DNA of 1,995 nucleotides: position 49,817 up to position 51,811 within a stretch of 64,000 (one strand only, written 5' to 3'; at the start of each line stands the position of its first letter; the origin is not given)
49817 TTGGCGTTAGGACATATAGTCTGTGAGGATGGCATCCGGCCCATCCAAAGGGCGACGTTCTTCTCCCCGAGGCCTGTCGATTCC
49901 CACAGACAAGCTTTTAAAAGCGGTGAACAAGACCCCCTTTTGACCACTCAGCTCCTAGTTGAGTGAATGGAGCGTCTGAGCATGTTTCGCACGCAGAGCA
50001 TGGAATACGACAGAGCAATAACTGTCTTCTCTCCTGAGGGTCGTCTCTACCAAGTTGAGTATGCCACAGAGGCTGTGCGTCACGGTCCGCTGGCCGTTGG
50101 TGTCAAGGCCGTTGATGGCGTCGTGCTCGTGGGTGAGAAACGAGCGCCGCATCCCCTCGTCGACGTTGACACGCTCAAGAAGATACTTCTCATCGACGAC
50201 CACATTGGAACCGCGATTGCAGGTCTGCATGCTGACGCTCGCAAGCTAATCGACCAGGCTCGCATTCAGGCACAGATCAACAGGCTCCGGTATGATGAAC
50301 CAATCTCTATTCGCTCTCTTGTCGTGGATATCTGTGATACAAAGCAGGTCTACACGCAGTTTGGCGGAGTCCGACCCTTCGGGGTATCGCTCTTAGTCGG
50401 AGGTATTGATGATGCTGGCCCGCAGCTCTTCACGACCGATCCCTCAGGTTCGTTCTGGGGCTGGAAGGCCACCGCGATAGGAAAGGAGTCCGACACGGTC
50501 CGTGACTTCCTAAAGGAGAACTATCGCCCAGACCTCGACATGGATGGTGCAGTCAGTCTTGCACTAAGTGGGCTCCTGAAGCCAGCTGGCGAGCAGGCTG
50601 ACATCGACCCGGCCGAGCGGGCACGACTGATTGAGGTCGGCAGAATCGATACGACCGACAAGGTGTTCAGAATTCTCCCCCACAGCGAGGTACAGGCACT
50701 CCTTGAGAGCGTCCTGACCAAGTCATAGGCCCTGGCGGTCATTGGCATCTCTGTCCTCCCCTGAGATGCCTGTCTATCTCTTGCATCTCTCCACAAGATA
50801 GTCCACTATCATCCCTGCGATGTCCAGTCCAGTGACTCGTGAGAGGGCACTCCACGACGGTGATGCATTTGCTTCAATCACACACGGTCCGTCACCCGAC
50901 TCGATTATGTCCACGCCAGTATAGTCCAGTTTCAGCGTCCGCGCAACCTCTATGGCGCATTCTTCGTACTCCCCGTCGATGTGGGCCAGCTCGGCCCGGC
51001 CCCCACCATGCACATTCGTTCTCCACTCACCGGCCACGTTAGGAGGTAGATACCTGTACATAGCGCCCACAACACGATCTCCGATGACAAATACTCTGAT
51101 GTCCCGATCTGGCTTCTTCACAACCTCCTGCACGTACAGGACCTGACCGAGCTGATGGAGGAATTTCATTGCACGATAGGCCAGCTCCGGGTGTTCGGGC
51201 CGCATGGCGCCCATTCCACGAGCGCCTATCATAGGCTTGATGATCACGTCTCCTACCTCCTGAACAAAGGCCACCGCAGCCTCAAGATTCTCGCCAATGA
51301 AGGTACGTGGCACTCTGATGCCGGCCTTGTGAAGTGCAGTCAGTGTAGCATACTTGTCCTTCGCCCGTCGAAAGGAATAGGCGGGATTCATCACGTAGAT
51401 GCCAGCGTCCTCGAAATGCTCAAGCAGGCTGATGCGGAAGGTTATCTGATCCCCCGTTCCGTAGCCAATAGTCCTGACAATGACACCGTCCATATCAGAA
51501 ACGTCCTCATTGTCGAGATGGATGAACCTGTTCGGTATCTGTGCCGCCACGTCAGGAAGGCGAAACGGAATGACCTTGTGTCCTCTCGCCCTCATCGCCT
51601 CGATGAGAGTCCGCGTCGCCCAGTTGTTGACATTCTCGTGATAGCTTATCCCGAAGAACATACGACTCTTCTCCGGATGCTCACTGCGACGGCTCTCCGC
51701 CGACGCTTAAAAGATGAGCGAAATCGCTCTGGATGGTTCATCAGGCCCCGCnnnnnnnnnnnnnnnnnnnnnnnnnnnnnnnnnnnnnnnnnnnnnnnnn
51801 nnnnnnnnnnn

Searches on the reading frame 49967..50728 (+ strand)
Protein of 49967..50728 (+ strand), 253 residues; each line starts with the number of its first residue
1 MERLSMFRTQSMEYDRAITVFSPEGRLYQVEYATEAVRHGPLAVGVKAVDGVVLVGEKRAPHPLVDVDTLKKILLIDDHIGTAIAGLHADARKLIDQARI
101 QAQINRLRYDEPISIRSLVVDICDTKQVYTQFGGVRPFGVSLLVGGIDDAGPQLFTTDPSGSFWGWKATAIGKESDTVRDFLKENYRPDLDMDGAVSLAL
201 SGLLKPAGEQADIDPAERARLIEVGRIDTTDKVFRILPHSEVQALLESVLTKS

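Call 45: search_protein_families(library=pfam, proteins=[window:49967-50728:+], max_evalue=0.00001)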
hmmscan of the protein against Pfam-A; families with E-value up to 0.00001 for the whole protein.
window:49967-50728:+ (253 aa): 2 families
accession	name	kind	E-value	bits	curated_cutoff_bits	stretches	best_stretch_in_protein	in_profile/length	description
PF00227.31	Proteasome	-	6.1e-53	179.7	22.4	1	37-203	1-170/189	Proteasome subunit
PF10584.14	Proteasome_A_N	-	2.4e-14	53.1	27.7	1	14-36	1-23/23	Proteasome subunit A N-terminal signature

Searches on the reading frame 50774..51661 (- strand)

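Call 45: search_protein_families(library=pfam, proteins=[window:50774-51661:-], max_evalue=0.00001)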
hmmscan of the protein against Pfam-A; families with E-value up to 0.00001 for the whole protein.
window:50774-51661:- (295 aa): 5 families
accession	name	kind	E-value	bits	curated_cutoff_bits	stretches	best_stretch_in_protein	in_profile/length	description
PF08443.16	RimK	-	1.9e-34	119.3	21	1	100-289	1-188/188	RimK-like ATP-grasp domain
PF02955.21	GSH-S_ATP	-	2.8e-12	46.8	23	1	117-254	12-153/175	Prokaryotic glutathione synthetase, ATP-grasp domain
PF14397.11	ATPgrasp_ST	-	5.3e-09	36.1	31.4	0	91-159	10-84/278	Sugar-transfer associated ATP-grasp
PF02655.19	ATP-grasp_3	-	1.7e-08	35.1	23.2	1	100-266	1-155/160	ATP-grasp domain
PF18030.7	Rimk_N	-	8e-08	32.9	26.4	1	9-95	8-92/94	RimK PreATP-grasp domain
